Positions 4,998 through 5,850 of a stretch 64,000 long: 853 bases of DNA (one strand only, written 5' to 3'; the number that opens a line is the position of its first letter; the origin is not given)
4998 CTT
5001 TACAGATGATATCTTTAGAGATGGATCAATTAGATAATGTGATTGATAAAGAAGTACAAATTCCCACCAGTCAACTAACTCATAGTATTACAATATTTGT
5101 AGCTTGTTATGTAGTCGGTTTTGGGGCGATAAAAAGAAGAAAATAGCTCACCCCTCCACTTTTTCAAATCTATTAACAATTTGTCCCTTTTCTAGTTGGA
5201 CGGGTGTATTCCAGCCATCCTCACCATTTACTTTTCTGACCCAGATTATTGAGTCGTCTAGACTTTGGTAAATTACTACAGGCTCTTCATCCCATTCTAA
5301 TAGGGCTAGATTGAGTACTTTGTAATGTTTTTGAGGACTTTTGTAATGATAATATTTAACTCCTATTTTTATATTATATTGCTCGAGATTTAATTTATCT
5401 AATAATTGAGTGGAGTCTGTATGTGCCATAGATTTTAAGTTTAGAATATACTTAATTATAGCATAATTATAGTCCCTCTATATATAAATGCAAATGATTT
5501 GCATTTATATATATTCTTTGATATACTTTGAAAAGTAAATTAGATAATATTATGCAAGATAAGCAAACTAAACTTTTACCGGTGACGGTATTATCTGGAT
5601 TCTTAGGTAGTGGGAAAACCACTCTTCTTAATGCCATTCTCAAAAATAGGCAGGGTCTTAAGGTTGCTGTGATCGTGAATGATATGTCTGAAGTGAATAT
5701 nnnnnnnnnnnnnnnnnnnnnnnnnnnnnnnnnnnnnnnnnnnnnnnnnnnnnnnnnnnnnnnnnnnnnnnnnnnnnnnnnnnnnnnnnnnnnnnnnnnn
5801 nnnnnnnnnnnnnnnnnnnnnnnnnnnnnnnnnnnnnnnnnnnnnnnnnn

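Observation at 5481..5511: Perfect 14-3-14 palindrome, a putative Zur/Fur-family box in front of the COG0523 metallochaperone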

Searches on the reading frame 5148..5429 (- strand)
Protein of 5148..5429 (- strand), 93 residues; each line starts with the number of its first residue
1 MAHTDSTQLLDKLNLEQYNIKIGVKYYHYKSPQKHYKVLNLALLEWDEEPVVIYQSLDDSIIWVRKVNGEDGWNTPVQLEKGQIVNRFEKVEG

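Call 9: search_protein_families(library=pfam, proteins=[window:5148-5429:-])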
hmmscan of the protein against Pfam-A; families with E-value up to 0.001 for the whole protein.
window:5148-5429:- (93 aa): 1 family
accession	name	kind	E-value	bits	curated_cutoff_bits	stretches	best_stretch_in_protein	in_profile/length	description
PF07866.17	DUF1653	-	6.6e-08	33.2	23.5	1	25-90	2-62/62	Protein of unknown function (DUF1653)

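Call 46: search_protein_families(library=ncbifam, proteins=[window:5148-5429:-], max_evalue=0.001)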
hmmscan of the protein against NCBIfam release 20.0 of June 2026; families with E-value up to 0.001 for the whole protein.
window:5148-5429:- (93 aa): 0 families

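Call 64: search_solved_structures(query=window:5148-5429:-, max_evalue=1)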
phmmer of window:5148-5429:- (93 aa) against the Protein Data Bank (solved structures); distinct sequences matched with E-value up to 1: 0.

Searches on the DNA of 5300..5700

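Call 22: search_rna_families(source=window, start=5300, end=5700, threshold=evalue, max_evalue=1)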
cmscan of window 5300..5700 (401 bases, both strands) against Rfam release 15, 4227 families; matches with E-value up to 1: 2.
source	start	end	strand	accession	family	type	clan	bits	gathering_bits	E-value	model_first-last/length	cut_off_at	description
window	5489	5557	+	RF00085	SNORD28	Gene; snRNA; snoRNA; CD-box;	-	20.5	50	0.7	1-75/75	no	Small nucleolar RNA SNORD28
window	5472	5524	+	RF04154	mir-1277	Gene; miRNA;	-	18.7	81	0.83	1-78/78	no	mir-1277 microRNA precursor family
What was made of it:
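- On Known RNA families (Rfam 15): Only two chance-level matches, with E values of 0.7-0.8 (call 22).
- No Rfam family matches (call 22).
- Tried and rejected: A scan of 5300-5700 gave only chance-level matches (call 22), so a known RNA element is rejected.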
